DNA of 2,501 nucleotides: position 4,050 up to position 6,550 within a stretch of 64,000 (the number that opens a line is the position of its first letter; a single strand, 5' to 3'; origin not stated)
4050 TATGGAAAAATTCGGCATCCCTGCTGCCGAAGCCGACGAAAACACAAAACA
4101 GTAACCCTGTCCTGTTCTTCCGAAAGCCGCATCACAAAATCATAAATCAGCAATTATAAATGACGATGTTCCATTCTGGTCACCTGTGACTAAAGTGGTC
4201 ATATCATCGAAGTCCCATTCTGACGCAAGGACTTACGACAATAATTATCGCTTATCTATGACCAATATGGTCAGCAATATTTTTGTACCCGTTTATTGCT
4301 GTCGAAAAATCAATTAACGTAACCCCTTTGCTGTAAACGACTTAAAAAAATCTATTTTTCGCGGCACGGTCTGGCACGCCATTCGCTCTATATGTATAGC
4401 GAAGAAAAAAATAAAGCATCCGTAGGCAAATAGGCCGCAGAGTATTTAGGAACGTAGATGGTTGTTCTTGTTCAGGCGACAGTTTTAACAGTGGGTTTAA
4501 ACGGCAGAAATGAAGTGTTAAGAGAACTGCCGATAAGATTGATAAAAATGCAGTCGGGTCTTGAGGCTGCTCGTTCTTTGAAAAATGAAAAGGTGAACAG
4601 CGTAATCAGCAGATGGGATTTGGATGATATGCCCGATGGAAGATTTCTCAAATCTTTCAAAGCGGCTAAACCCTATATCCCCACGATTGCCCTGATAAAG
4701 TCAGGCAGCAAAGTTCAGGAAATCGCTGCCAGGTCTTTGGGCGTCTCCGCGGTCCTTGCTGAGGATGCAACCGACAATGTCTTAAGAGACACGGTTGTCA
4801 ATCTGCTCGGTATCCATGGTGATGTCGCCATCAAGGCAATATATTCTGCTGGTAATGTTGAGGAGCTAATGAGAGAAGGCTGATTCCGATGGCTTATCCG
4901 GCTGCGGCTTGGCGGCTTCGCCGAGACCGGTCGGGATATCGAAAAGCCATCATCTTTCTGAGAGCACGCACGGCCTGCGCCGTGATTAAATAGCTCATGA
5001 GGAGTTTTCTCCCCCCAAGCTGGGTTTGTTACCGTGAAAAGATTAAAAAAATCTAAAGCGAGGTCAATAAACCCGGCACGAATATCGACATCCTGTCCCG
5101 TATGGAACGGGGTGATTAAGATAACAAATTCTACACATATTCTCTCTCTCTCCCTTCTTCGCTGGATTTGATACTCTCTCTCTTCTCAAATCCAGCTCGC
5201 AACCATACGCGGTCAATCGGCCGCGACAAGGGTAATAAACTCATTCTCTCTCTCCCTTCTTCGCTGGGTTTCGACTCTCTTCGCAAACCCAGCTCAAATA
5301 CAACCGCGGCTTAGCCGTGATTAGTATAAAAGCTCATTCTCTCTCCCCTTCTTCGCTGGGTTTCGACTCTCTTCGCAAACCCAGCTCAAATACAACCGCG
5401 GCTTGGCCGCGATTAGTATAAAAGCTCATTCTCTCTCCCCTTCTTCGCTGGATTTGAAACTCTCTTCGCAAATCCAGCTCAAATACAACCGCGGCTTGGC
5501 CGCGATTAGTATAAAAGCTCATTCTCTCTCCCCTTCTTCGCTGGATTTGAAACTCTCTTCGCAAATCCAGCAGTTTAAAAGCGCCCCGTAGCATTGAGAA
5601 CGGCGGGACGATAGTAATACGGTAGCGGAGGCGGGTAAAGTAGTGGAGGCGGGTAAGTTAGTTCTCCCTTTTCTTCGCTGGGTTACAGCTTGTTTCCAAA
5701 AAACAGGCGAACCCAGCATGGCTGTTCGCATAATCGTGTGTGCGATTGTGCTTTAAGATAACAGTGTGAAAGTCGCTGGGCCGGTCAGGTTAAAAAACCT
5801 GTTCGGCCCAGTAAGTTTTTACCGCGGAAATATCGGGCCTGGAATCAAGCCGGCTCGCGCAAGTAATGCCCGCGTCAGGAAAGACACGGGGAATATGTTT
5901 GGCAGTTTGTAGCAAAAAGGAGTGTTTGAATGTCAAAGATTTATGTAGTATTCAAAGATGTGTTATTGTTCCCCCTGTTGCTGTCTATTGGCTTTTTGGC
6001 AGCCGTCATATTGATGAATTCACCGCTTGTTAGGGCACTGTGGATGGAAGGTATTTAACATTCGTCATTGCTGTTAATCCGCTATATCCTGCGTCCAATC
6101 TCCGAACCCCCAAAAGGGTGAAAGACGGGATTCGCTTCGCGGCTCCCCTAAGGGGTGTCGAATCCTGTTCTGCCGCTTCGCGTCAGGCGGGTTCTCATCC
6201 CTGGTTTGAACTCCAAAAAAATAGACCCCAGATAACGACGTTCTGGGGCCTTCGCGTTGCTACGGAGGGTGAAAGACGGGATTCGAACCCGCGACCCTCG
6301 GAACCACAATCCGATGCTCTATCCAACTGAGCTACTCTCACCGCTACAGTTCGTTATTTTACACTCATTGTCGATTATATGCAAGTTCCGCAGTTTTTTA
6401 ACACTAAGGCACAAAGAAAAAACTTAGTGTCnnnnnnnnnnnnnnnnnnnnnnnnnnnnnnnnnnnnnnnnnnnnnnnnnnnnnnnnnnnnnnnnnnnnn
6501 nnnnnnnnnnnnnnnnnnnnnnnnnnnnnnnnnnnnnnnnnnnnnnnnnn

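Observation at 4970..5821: Tandem array of 92-104 nt structured units with a compensatory stem change: candidate sibling-sRNA array or RNA sponge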

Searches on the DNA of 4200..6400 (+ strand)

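Call 5: search_rna_families(source=window, start=4200, end=6400, threshold=evalue, max_evalue=10, show_alignments=3)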
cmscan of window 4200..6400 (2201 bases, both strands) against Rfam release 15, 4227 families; matches with E-value up to 10: 4.
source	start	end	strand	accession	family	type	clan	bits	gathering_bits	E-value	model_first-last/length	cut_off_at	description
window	6268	6341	-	RF00005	tRNA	Gene; tRNA;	CL00001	65.2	29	2.2e-13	1-71/71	no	tRNA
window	4358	4430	-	RF03170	c-di-GMP-II-GCG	Cis-reg; riboswitch;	CL00127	18.9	47.9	5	1-85/85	no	c-di-GMP-II-GCG riboswitch aptamer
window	4272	4302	+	RF03299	mir-1000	Gene; miRNA;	-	17.7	50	1.8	22-52/72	no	mir-1000 microRNA precursor family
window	5769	5820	+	RF01000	mir-580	Gene; miRNA;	-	17.2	83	6.3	1-93/93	no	mir-580 microRNA precursor family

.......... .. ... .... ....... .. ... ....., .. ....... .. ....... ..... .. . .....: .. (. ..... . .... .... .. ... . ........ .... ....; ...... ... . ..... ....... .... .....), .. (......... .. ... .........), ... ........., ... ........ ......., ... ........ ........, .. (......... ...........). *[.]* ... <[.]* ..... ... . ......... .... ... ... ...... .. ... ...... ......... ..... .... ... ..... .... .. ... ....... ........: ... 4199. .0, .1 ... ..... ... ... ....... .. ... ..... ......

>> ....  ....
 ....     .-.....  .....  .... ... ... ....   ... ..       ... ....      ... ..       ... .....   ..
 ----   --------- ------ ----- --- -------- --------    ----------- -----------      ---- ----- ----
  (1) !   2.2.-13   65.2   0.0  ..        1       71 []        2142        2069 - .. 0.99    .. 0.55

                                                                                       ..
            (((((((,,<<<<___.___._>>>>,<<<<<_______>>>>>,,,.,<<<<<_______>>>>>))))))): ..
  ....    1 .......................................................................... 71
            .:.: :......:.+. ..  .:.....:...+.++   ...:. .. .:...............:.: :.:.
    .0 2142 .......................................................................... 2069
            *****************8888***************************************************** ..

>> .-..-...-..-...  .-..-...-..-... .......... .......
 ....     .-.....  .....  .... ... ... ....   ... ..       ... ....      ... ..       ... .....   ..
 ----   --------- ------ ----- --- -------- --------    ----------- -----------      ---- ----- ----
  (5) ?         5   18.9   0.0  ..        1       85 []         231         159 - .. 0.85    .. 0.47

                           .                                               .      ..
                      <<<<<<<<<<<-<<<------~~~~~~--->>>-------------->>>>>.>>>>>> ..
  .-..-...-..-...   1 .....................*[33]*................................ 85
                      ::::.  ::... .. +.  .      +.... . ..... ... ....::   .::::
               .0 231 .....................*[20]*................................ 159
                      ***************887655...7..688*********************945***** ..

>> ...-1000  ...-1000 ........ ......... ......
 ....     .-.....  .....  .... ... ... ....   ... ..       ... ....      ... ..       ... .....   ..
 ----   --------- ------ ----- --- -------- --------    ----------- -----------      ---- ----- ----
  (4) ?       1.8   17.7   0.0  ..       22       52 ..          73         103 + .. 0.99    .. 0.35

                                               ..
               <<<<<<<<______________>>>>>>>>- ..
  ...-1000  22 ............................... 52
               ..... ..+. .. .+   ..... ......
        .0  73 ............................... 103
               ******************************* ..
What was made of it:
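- On Any Rfam family (release 15): A permissive scan of 4200-6400 with E up to 10 gives nothing over the array (call 5).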

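Call 28: build_rna_model(alignment_id=A2, structure=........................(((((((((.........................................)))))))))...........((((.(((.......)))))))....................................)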
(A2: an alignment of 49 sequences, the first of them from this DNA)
Model R1 built from alignment A2 (49 sequences, 152 columns); structure: as given.
model positions 100; base pairs 16; branch points 1; effective number of sequences 2.66; information 0.59 bits per position. Calibrated on 0.2 Mb of random sequence (short: E-values are rough).
structure used (alignment columns):
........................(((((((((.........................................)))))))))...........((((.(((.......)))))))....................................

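Call 29: search_with_rna_model(model_id=R1, sources=[window, L001, L002, L003, L004, L005, L006, L007, L008, L009, L010, L011, L012, L013, L014, L015, L016, L017, L018, L019, L020, L021, L022, L023, L024, L025, L026, L027, L028, L029, L030, L031, L032, L033, L034, L035, L036, L037], max_evalue=1)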
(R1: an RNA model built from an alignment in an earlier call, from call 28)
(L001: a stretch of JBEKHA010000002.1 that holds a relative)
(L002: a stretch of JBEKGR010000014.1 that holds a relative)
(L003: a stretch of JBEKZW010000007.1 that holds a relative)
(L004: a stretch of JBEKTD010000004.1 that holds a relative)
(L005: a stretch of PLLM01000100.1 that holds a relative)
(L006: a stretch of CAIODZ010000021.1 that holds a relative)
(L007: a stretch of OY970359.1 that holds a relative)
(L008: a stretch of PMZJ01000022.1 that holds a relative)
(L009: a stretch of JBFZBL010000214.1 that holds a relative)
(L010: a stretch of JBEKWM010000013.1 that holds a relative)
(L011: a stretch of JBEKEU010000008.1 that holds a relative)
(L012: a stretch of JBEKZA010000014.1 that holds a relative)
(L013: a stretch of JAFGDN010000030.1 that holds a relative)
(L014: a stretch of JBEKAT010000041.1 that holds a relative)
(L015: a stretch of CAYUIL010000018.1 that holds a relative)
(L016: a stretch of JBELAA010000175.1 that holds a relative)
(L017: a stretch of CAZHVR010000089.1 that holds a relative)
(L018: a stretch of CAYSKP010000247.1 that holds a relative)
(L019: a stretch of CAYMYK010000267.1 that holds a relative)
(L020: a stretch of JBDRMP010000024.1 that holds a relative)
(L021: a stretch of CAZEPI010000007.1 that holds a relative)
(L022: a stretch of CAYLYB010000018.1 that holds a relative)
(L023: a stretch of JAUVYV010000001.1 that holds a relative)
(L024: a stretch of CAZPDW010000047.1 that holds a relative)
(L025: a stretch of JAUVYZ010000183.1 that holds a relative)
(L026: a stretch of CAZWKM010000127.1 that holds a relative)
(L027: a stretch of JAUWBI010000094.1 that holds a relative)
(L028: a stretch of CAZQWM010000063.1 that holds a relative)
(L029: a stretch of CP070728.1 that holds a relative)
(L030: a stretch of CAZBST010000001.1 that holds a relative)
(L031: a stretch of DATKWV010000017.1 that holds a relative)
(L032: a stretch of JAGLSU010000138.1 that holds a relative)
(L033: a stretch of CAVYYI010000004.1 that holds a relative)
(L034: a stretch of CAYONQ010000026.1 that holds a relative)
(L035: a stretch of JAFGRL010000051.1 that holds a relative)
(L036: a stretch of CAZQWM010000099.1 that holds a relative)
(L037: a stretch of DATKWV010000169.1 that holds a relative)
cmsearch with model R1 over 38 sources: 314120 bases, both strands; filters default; matches with E-value up to 1: 174.
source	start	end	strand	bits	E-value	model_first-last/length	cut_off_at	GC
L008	4753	4845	+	102.7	1.2e-19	1-100/100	no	0.48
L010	4936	5028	+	101.6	2.2e-19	1-100/100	no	0.49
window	5332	5423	+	101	2.9e-19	1-100/100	no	0.51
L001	4873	4964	+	101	2.9e-19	1-100/100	no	0.51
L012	4728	4819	+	100.5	3.7e-19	1-100/100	no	0.48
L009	4633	4727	+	100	4.7e-19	1-100/100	no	0.49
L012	4919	5010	+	99.6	5.8e-19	1-100/100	no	0.49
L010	4843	4935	+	99.1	7.3e-19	1-100/100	no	0.47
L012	4820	4915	+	99.1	7.4e-19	1-100/100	no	0.47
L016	3810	3901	+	98.4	1.1e-18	1-100/100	no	0.46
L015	4678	4770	+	97.9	1.3e-18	1-100/100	no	0.47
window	5424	5516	+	97.5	1.6e-18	1-100/100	no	0.47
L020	4731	4822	+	97.2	1.9e-18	1-100/100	no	0.49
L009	4729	4829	+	96.9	2.1e-18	1-100/100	no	0.49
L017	4766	4871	+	96.6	2.5e-18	1-100/100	no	0.48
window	5239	5331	+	95.6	4e-18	1-100/100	no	0.47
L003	4633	4728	+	95.5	4.3e-18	1-100/100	no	0.47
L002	4835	4925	+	95.4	4.5e-18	1-100/100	no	0.49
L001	4780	4872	+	95.1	5.3e-18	1-100/100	no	0.51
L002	4744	4834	+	94.6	6.8e-18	1-100/100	no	0.47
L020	4823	4927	+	93.8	9.8e-18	1-100/100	no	0.42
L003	4730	4825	+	92.3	2.1e-17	1-100/100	no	0.48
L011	4755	4852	+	90.1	6e-17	1-100/100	no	0.5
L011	4854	4951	+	90.1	6e-17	1-100/100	no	0.5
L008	4654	4751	+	89.6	7.8e-17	1-100/100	no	0.48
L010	4654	4751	+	89.6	7.8e-17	1-100/100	no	0.48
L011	4656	4753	+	89.6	7.8e-17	1-100/100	no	0.48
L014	4655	4752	+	89.6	7.8e-17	1-100/100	no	0.48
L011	4953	5042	+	89.2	9.5e-17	1-100/100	no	0.5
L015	4771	4875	+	88.5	1.3e-16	1-100/100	no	0.51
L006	4786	4874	+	88.5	1.3e-16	1-100/100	no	0.52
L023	4684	4784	+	88.3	1.5e-16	1-100/100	no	0.45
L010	4753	4842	+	87.4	2.3e-16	1-100/100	no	0.49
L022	4769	4869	+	87.3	2.4e-16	1-100/100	no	0.52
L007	4780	4879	+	86.9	2.9e-16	1-100/100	no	0.47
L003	4827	4927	+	86.7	3.3e-16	1-100/100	no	0.46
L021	4802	4906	+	86.6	3.4e-16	1-100/100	no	0.45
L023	4799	4899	+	86.2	4.1e-16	1-100/100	no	0.48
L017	4666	4762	+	85.8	5.2e-16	1-100/100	no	0.53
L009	4837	4937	+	85.7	5.2e-16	1-100/100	no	0.47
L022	4874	4974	+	85.4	6.1e-16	1-100/100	no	0.48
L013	4685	4784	+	85.4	6.1e-16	1-100/100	no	0.5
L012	4638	4727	+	84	1.2e-15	1-100/100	no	0.48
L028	790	889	+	83.7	1.5e-15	1-100/100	no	0.48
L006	4684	4784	+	83.3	1.7e-15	1-100/100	no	0.48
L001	4678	4778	+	82.5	2.6e-15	1-100/100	no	0.49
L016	3991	4091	+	82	3.3e-15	1-100/100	no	0.51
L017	4975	5068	+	80.2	8e-15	1-100/100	no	0.44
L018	4900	4996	+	80.1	8.3e-15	1-100/100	no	0.47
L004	4681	4779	+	80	8.9e-15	1-100/100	no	0.46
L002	4644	4742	+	80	9e-15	1-100/100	no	0.47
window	5135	5237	+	79.4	1.2e-14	1-100/100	no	0.49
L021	4666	4797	+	78.6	1.8e-14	1-100/100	no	0.5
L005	4630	4711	+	78.5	1.8e-14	1-81/100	3'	0.51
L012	5011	5110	+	77.9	2.4e-14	1-100/100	no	0.49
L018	4722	4811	+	77.6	2.8e-14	1-100/100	no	0.5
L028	681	777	+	77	3.8e-14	1-100/100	no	0.53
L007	4681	4779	+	76.7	4.6e-14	1-100/100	no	0.46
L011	5043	5150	+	76.5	4.9e-14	1-100/100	no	0.48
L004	4781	4880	+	76.5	5e-14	1-100/100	no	0.54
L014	4811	4918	+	76.1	5.9e-14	1-100/100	no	0.47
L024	4702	4803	+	75.8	7e-14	1-100/100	no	0.46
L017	4872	4974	+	75.5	8e-14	1-100/100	no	0.5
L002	4926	5035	+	74.8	1.1e-13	1-100/100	no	0.47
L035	4657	4758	+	74.5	1.3e-13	1-100/100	no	0.44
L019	2110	2211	+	74.2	1.5e-13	1-100/100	no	0.46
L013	4786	4882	+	74.2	1.5e-13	1-100/100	no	0.47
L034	4763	4873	+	74.1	1.6e-13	1-100/100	no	0.47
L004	4881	4990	+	73.6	2e-13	1-100/100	no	0.49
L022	4975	5073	+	72.7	3.2e-13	1-100/100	no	0.45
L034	4642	4750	+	72.2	4e-13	1-100/100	no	0.42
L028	561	678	+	71.8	5e-13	1-100/100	no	0.52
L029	4902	5015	+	71.7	5.3e-13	1-100/100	no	0.5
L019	2341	2447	+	71.7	5.4e-13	1-100/100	no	0.45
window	5517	5627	+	70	1.2e-12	1-100/100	no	0.5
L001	4965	5075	+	70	1.2e-12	1-100/100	no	0.5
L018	4812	4899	+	68.9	2.1e-12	1-100/100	no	0.52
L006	4875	4989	+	68.7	2.3e-12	1-100/100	no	0.48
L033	4640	4739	+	68.7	2.3e-12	1-100/100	no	0.42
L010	5029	5141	+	68.4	2.6e-12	1-100/100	no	0.5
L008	4846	4958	+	67.1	5.2e-12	1-100/100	no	0.5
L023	4914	5025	+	66.7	6.2e-12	1-100/100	no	0.45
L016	3627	3716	+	66.2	8e-12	1-100/100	no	0.5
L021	5038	5149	+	65.6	1.1e-11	1-100/100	no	0.5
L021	4919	5025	+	65.1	1.3e-11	1-100/100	no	0.5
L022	4666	4763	+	64.9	1.5e-11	1-100/100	no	0.48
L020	4931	5053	+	63.4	3.1e-11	1-100/100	no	0.5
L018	4636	4721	+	62.6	4.6e-11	1-100/100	no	0.41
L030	4702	4823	+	61.2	9.2e-11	1-100/100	no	0.49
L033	3822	3929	+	61.1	9.4e-11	1-100/100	no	0.42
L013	4885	4984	+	60.6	1.2e-10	1-100/100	no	0.5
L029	4773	4892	+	60.5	1.3e-10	1-100/100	no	0.44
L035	4773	4873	+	60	1.6e-10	1-100/100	no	0.46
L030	5055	5177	+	59.9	1.7e-10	1-100/100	no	0.47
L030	8123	8238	+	59.8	1.8e-10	1-100/100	no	0.44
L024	4931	5036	+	59.7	1.9e-10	1-100/100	no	0.46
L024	5051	5160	+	59.1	2.5e-10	1-100/100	no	0.51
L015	4878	4987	+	58.3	3.9e-10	1-100/100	no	0.49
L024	4817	4916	+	58.1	4.3e-10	1-100/100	no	0.48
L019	2225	2324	+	57.7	5.1e-10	1-100/100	no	0.54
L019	2462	2571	+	57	7.3e-10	1-100/100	no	0.52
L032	2880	2999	+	55.7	1.4e-09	1-100/100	no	0.43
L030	7247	7365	+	50.6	1.7e-08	1-100/100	no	0.48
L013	5024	5132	+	50.2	2e-08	1-100/100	no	0.49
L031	675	776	+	49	3.7e-08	1-100/100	no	0.49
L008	4990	5102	+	47.4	8e-08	1-100/100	no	0.42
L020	5064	5173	+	46.8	1.1e-07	1-100/100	no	0.45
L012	5124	5232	+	45.9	1.7e-07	1-100/100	no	0.43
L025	4259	4383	+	44.6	3.2e-07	1-100/100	no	0.44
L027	4534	4660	+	44.1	4.1e-07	1-100/100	no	0.46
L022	5083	5195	+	43.5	5.6e-07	1-100/100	no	0.44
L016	4106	4214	+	43.5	5.7e-07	1-100/100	no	0.5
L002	5068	5177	+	42.7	8.3e-07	1-100/100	no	0.43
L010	5209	5321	+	42.6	8.8e-07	1-100/100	no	0.4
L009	4969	5082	+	42.4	9.8e-07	1-100/100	no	0.41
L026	4530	4686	+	42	1.1e-06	1-100/100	no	0.43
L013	5135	5249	+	42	1.2e-06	1-100/100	no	0.48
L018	5011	5128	+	41.8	1.3e-06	1-100/100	no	0.51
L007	4911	5018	+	41.2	1.7e-06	1-100/100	no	0.43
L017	5079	5192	+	41.1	1.8e-06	1-100/100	no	0.46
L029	4527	4643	+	40.5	2.5e-06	1-100/100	no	0.47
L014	4929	5041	+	40.4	2.5e-06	1-100/100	no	0.44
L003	4974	5087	+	40.3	2.7e-06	1-100/100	no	0.41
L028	901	1014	+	40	3e-06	1-100/100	no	0.51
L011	5161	5273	+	38.5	6.5e-06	1-100/100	no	0.43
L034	4884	5012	+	38.5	6.6e-06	1-100/100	no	0.5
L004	5021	5128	+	38.2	7.7e-06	1-100/100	no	0.43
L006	5019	5126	+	37.4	1.1e-05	1-100/100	no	0.43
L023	4544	4673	+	36.9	1.4e-05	1-100/100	no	0.45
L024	4563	4691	+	36.8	1.5e-05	1-100/100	no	0.43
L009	4506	4628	+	35.7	2.6e-05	1-100/100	no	0.44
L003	4506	4626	+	35.5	2.8e-05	1-100/100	no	0.44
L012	4519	4636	+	35.2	3.2e-05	1-100/100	no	0.46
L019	1975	2103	+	34.9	3.8e-05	1-100/100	no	0.47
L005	4506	4627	+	34.4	4.8e-05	1-100/100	no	0.44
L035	4531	4648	+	34.3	5.2e-05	1-100/100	no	0.49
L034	4517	4634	+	34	5.9e-05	1-100/100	no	0.47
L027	4700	4817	+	33.2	9e-05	1-100/100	no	0.47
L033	3693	3814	+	31.9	0.00016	1-100/100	no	0.39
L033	4526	4639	+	30.7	0.00031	1-100/100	no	0.42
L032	3002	3035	+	29.9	0.00044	1-34/100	3'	0.47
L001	4543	4674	+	29.7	0.0005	1-100/100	no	0.44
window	5000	5131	+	29.7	0.0005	1-100/100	no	0.43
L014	4754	4810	+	29.1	0.00066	1-100/100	no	0.46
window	5657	5761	+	28.8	0.00079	1-100/100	no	0.45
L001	5105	5209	+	28.8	0.00079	1-100/100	no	0.45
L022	4516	4662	+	27.7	0.0013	1-100/100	no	0.46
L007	4547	4677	+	27.5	0.0014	1-100/100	no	0.45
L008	4504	4650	+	27.4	0.0015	1-100/100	no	0.48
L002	4510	4640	+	27.2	0.0017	1-100/100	no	0.45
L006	4545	4681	+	26.9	0.002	1-100/100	no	0.5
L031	784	906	+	26.5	0.0025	1-100/100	no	0.48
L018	4496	4632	+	25.4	0.0041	1-100/100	no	0.47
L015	4550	4669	+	25.3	0.0043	1-100/100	no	0.47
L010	4502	4650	+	24.7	0.0057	1-100/100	no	0.46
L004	4546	4677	+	23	0.013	1-100/100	no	0.44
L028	438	557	+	22.3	0.019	1-100/100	no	0.49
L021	4524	4658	+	20.9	0.038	1-100/100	no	0.39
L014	4503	4651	+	18.7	0.11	1-100/100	no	0.45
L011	4504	4652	+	18.7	0.11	1-100/100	no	0.46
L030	8144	8175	-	16.2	0.38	24-54/100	no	0.47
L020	4846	4880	-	16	0.41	24-54/100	no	0.46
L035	4680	4709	-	15.8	0.46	24-54/100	no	0.5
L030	4560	4692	+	15.7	0.49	1-100/100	no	0.51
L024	4725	4758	-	15.6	0.52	24-54/100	no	0.5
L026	4456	4527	+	15.5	0.53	1-100/100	no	0.5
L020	5873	5969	-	15.5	0.54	1-100/100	no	0.54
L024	4954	4987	-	15.2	0.61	24-54/100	no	0.53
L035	4796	4825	-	14.9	0.73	24-54/100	no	0.5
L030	7271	7303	-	14.7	0.78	24-54/100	no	0.45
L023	4707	4736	-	14.7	0.81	24-54/100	no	0.53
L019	2364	2397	-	14.6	0.85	24-54/100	no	0.5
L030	5079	5111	-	14.4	0.93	24-54/100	no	0.48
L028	361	437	+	14.3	0.97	1-100/100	no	0.56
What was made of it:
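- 5000..5131 (+): Unit 0, a degenerate first unit. It has a conserved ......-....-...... mini-hairpin followed by a long hairpin A. A hairpin-B-like stem at 4970-4986 precedes it. Covariance-model hit, 29.7 bits (call 29).
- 5135..5237 (+): Unit 1: seed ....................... (5139-5161), hairpin A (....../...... type) and hairpin B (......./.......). Covariance-model hit, 79.4 bits (call 29).
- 5239..5331 (+): Unit 2: seed, hairpin A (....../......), and hairpin B with a G·U pair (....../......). Covariance-model hit, 95.6 bits (call 29).
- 5332..5423 (+): Unit 3: seed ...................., hairpin A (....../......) and hairpin B. Covariance-model hit, 101 bits (call 29).
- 5424..5516 (+): Unit 4: seed, hairpin A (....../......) and hairpin B. 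Covariance-model hit, 97.5 bits (call 29).
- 5517..5627 (+): Unit 5: seed and hairpin A, then a variant hairpin B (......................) and the linker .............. Covariance-model hit, 70 bits (call 29).
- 5657..5821 (+): Final unit: variant seed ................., a long hairpin A, hairpin C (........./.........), and the terminator-like GC hairpin D (5776-5811) with a U-run at 5816-5820. Covariance-model hit at 5657-5761 (call 29).
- Checked: My covariance model places units at 5000-5131 (degenerate), 5135-5237, 5239-5331, 5332-5423, 5424-5516, 5517-5627 and 5657-5761 (final, divergent) (call 29).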
